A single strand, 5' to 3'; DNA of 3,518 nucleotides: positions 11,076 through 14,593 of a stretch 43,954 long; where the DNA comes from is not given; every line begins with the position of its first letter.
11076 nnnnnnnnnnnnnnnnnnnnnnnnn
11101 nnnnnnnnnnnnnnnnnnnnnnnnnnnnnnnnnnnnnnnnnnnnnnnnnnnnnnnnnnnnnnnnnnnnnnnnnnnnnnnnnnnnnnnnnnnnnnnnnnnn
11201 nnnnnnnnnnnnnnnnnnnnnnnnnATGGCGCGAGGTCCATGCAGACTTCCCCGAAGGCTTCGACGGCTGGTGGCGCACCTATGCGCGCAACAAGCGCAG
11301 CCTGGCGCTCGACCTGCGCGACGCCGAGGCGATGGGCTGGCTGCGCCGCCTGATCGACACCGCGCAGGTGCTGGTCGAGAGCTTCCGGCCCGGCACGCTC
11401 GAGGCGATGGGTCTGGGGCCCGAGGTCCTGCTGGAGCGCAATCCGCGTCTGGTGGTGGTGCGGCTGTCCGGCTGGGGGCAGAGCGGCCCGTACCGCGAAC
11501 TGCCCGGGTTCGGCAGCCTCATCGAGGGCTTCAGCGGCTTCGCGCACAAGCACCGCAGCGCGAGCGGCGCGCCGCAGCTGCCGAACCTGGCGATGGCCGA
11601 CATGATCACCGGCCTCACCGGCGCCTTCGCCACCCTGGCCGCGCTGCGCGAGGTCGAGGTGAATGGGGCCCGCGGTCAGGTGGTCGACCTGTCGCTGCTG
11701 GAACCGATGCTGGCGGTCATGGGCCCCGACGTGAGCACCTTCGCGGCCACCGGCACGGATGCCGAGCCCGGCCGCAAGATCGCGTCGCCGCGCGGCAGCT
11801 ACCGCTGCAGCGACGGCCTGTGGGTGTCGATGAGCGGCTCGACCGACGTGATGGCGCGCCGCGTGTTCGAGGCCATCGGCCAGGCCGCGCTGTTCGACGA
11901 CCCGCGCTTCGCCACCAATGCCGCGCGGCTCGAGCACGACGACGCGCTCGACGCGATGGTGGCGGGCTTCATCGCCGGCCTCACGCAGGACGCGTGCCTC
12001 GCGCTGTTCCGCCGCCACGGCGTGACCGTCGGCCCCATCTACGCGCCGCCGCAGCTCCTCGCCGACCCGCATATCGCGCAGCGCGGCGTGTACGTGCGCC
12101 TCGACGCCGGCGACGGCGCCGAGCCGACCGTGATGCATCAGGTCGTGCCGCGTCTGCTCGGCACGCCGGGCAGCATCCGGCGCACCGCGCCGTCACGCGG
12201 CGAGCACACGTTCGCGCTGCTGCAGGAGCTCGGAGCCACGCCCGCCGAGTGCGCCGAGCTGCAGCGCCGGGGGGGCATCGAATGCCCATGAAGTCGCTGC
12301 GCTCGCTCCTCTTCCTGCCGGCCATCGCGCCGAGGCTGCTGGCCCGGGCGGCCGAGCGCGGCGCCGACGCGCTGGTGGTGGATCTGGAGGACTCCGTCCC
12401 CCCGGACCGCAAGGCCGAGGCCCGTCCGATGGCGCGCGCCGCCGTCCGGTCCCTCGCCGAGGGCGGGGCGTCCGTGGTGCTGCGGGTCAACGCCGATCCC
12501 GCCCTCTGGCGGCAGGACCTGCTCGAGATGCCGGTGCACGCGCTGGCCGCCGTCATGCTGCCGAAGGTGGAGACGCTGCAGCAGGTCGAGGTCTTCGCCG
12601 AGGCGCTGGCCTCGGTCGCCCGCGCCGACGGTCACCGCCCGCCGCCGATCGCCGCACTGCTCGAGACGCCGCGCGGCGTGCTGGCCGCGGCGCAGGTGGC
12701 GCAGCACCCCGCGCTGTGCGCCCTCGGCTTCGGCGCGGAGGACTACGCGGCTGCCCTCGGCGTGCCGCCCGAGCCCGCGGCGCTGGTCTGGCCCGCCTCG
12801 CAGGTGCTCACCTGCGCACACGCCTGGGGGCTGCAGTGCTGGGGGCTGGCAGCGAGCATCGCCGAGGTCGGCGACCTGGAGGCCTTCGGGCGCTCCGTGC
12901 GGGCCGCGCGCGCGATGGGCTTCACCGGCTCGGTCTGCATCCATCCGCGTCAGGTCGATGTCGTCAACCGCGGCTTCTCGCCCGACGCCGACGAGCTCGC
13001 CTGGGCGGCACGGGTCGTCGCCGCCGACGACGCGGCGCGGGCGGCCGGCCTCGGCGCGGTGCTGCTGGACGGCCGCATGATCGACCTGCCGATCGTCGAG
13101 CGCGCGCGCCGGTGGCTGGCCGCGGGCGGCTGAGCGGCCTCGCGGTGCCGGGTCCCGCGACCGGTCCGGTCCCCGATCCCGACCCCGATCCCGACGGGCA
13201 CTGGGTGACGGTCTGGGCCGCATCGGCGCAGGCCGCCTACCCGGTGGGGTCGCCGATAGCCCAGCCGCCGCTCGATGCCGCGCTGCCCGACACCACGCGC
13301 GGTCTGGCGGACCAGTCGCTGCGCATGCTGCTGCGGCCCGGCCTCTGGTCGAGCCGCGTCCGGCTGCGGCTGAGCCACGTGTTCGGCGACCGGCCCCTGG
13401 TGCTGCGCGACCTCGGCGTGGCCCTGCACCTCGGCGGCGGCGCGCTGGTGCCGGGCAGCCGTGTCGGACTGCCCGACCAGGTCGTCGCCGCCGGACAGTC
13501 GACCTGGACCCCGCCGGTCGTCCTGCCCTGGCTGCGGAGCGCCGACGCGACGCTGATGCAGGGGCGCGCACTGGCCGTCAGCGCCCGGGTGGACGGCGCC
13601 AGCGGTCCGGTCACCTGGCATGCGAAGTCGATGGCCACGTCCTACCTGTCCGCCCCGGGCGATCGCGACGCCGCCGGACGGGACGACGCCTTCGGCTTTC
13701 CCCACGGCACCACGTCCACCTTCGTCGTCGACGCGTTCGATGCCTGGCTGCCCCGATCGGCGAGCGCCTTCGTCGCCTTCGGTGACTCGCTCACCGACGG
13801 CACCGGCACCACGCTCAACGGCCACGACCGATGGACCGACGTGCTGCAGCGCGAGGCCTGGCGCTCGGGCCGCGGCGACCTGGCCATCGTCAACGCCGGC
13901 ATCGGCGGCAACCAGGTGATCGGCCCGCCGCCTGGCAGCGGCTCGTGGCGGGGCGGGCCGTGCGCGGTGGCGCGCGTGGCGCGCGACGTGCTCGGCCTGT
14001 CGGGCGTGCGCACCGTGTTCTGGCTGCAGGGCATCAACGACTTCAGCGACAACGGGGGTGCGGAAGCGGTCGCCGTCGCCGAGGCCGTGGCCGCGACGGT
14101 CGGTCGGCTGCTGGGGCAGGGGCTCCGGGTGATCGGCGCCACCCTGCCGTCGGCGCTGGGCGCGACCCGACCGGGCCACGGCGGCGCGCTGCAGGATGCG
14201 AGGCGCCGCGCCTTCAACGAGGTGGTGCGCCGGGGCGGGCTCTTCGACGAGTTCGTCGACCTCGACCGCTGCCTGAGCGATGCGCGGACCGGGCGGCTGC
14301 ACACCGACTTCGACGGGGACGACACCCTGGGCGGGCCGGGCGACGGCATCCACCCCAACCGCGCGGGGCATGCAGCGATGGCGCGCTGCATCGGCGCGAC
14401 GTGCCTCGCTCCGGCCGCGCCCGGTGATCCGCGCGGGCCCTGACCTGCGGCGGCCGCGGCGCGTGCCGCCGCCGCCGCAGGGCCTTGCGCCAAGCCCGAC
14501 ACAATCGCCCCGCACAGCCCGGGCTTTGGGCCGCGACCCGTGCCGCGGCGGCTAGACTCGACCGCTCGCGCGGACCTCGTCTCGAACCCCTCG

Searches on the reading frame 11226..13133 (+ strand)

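Call 7: search_protein_families(library=pfam, proteins=[window:11226-13133:+], max_evalue=0.001)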
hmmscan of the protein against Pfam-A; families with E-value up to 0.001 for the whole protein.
window:11226-13133:+ (635 aa): 2 families
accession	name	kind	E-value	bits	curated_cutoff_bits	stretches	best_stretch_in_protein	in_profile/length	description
PF03328.21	HpcH_HpaI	-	7e-32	110.9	25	1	359-574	1-221/221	HpcH/HpaI aldolase/citrate lyase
PF15617.12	C-C_Bond_Lyase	-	1.2e-08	34.9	28.4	1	360-603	9-287/320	C-C_Bond_Lyase of the TIM-Barrel fold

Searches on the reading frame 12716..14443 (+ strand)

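Call 7: search_protein_families(library=pfam, proteins=[window:12716-14443:+], max_evalue=0.001)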
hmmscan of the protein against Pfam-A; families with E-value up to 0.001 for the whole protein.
window:12716-14443:+ (575 aa): 2 families
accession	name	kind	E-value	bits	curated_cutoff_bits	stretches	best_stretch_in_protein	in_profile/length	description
PF13472.12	Lipase_GDSL_2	-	6.5e-18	66.3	32.9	1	354-554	1-178/178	GDSL-like Lipase/Acylhydrolase family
PF00657.28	Lipase_GDSL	-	8.9e-12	46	23.6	1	353-559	2-208/208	GDSL-like Lipase/Acylhydrolase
